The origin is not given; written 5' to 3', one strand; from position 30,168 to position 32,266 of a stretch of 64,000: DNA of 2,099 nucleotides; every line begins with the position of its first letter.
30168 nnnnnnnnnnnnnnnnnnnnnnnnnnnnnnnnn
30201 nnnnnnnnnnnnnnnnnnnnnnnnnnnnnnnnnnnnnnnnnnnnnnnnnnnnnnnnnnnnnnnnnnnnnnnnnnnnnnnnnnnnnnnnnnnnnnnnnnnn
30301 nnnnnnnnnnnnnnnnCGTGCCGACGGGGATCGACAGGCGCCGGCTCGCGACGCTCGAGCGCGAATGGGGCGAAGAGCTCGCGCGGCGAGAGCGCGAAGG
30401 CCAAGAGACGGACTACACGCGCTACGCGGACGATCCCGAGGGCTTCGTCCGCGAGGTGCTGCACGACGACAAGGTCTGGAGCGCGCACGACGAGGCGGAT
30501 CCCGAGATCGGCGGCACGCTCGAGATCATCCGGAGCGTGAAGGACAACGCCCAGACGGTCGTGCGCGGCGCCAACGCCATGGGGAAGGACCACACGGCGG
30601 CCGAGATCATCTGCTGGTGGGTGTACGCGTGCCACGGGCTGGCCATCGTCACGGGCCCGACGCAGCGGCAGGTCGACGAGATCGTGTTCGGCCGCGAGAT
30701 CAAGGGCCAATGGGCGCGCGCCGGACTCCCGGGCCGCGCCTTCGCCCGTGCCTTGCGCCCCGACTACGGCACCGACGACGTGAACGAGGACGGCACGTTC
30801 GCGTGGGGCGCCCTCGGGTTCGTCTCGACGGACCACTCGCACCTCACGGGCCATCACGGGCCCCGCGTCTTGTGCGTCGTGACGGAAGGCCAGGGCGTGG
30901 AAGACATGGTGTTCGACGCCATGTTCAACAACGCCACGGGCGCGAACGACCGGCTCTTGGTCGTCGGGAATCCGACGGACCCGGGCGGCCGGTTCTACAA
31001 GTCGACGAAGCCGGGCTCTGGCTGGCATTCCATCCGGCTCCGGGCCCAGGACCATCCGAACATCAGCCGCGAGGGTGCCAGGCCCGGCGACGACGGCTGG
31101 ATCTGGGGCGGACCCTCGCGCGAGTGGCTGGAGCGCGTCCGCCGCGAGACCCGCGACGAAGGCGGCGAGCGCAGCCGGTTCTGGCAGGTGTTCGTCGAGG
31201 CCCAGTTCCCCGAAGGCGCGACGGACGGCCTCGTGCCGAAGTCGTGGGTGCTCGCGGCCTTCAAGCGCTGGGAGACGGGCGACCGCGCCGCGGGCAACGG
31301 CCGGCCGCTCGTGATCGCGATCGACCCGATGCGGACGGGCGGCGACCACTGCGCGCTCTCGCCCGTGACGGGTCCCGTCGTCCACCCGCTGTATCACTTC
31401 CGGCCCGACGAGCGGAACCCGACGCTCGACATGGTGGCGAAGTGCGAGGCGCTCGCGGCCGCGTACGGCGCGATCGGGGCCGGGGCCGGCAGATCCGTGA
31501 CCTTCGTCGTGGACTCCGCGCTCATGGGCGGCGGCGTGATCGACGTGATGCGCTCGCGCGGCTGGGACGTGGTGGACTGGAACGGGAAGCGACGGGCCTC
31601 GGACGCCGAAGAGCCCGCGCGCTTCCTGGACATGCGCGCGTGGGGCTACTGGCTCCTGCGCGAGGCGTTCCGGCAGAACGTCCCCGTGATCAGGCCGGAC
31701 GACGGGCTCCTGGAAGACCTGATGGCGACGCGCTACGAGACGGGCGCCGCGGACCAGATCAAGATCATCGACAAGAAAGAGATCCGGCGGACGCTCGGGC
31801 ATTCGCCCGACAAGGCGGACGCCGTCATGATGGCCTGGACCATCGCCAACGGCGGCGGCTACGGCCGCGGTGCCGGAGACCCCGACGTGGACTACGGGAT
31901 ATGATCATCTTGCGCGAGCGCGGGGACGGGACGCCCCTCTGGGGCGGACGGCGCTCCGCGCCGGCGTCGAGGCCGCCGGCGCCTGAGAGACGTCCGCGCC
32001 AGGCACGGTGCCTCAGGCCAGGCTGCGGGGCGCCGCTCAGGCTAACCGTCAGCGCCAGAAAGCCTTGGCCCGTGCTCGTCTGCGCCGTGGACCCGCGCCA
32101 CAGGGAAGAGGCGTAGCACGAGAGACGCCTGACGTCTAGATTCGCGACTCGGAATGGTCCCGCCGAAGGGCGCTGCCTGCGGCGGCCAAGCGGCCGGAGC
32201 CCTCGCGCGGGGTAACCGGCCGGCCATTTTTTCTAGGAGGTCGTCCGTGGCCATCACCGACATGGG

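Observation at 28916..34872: Conserved bipartite motif upstream of three rightward (late) transcription units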

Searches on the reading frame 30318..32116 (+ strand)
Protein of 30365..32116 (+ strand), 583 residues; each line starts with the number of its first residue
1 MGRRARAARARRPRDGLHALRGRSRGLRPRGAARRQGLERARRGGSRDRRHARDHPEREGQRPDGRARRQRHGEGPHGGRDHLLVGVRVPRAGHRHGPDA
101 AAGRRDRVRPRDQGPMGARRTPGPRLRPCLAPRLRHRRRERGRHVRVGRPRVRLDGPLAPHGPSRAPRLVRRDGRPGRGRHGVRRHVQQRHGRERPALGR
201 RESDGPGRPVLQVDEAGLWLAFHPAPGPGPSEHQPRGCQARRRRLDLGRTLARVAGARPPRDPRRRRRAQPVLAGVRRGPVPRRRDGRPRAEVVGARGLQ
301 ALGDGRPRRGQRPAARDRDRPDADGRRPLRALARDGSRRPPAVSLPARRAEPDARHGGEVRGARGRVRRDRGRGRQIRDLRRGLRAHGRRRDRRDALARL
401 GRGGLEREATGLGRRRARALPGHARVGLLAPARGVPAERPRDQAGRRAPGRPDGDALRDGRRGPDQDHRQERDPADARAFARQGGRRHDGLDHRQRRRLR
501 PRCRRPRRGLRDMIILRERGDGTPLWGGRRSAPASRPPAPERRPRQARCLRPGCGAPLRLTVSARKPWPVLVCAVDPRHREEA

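Call 10: search_dna_similar(query=window:30365-32116:+, collection=phages, mode=protein, max_rows=20)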
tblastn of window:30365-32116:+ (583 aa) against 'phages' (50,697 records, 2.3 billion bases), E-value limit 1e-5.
No match.

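Call 11: search_protein_families(library=pfam, proteins=[window:30365-32116:+], max_evalue=0.01)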
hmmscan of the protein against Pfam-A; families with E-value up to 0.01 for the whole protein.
window:30365-32116:+ (583 aa): 0 families

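Call 16: search_protein_families(library=phrogs, proteins=[window:30318-31901:+], max_evalue=0.01)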
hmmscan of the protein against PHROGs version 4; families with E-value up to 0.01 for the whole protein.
window:30318-31901:+ (528 aa): 2 families
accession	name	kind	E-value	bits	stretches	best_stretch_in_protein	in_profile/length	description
phrog_2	-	head and packaging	8.7e-21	75.4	1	68-508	271-590/807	terminase large subunit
phrog_5902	-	unknown function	1.7e-16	61.4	1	69-251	40-232/359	-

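Call 39: search_dna_similar(query=window:30318-31901:+, collection=phages, mode=protein, max_rows=25)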
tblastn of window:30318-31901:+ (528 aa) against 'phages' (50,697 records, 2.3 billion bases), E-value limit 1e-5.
Records with a match: 344; places in all: 344; records where one place covers at least 80% of the query: 93.
Best place of each record, by identity: <60% 344.
By first word of the organism name: Salinibacter 181; Microbacterium 32; Arthrobacter 29; Streptomyces 20; Clostridium 18; Xanthomonas 15; Caudoviricetes 6; Pseudomonas 5; Bacillus 4; Enterococcus 3; and 21 more.
By host as written in the record: Salinibacter ruber M8 181; Arthrobacter sp. ATCC 21022 26; - 17; Streptomyces griseus ATCC 10137 10; Microbacterium foliorum NRRL B-24224 SEA 9; Microbacterium foliorum NRRL B-24224 8; Clostridium perfringens 7; Microbacterium paraoxydans NRRL B-14843 6; and 44 more.
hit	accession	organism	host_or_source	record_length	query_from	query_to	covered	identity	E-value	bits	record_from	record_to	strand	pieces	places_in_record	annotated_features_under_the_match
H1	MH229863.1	Streptomyces phage JackieB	Streptomyces griseus ATCC 10137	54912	19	508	93%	30.2%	3e-38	156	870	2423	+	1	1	5: terminase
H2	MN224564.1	Streptomyces phage Araceli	Streptomyces griseus ATCC 10137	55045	19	508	93%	30.2%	3e-38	156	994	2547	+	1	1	6: terminase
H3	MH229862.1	Streptomyces phage Henoccus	Streptomyces griseus ATCC 10137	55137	19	508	93%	30.2%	3e-38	156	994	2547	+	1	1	6: terminase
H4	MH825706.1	Streptomyces phage Microdon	Streptomyces scabiei RL-34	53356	19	507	93%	30.1%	7e-41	164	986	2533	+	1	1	6: terminase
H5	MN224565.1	Streptomyces phage Intolerant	Streptomyces griseus ATCC 10137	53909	19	507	93%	29.9%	2e-41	165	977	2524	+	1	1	6: terminase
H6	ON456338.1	Streptomyces phage Stuff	Streptomyces griseus ATCC 10137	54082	19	507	93%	29.9%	1e-40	163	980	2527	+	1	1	6: terminase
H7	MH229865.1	Streptomyces phage LazerLemon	Streptomyces griseus ATCC 10137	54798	19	507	93%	29.9%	3e-40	161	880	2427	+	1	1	5: terminase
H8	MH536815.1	Streptomyces phage Crosby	Streptomyces griseus ATCC 10137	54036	19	507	93%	29.8%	1e-40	163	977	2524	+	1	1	6: terminase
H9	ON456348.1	Streptomyces phage Marky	Streptomyces griseus ATCC 10137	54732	19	508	93%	29.6%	5e-37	152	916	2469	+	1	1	6: terminase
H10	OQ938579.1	Streptomyces phage Bogota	Streptomyces griseus ATCC 10137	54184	19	507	93%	29.5%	1e-40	163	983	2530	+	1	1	6: terminase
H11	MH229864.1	Streptomyces phage UNTPL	Streptomyces griseus ATCC 10137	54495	19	507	93%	29.5%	2e-40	162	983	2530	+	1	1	6: terminase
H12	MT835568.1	Bacteriophage sp.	human fecal samples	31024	48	511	88%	28.1%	9e-31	133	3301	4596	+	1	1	record has no annotation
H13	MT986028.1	Arthrobacter phage Thunderclap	Arthrobacter sp. ATCC 21022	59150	15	508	94%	26.3%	1e-17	93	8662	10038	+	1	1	22: terminase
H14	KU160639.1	Arthrobacter phage Anansi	Arthrobacter sp. ATCC 21022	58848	15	508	94%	26.3%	2e-17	92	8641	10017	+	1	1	22: terminase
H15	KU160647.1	Arthrobacter phage Gorgeous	Arthrobacter sp. ATCC 21022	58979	15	508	94%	26.3%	2e-17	92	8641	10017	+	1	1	22: terminase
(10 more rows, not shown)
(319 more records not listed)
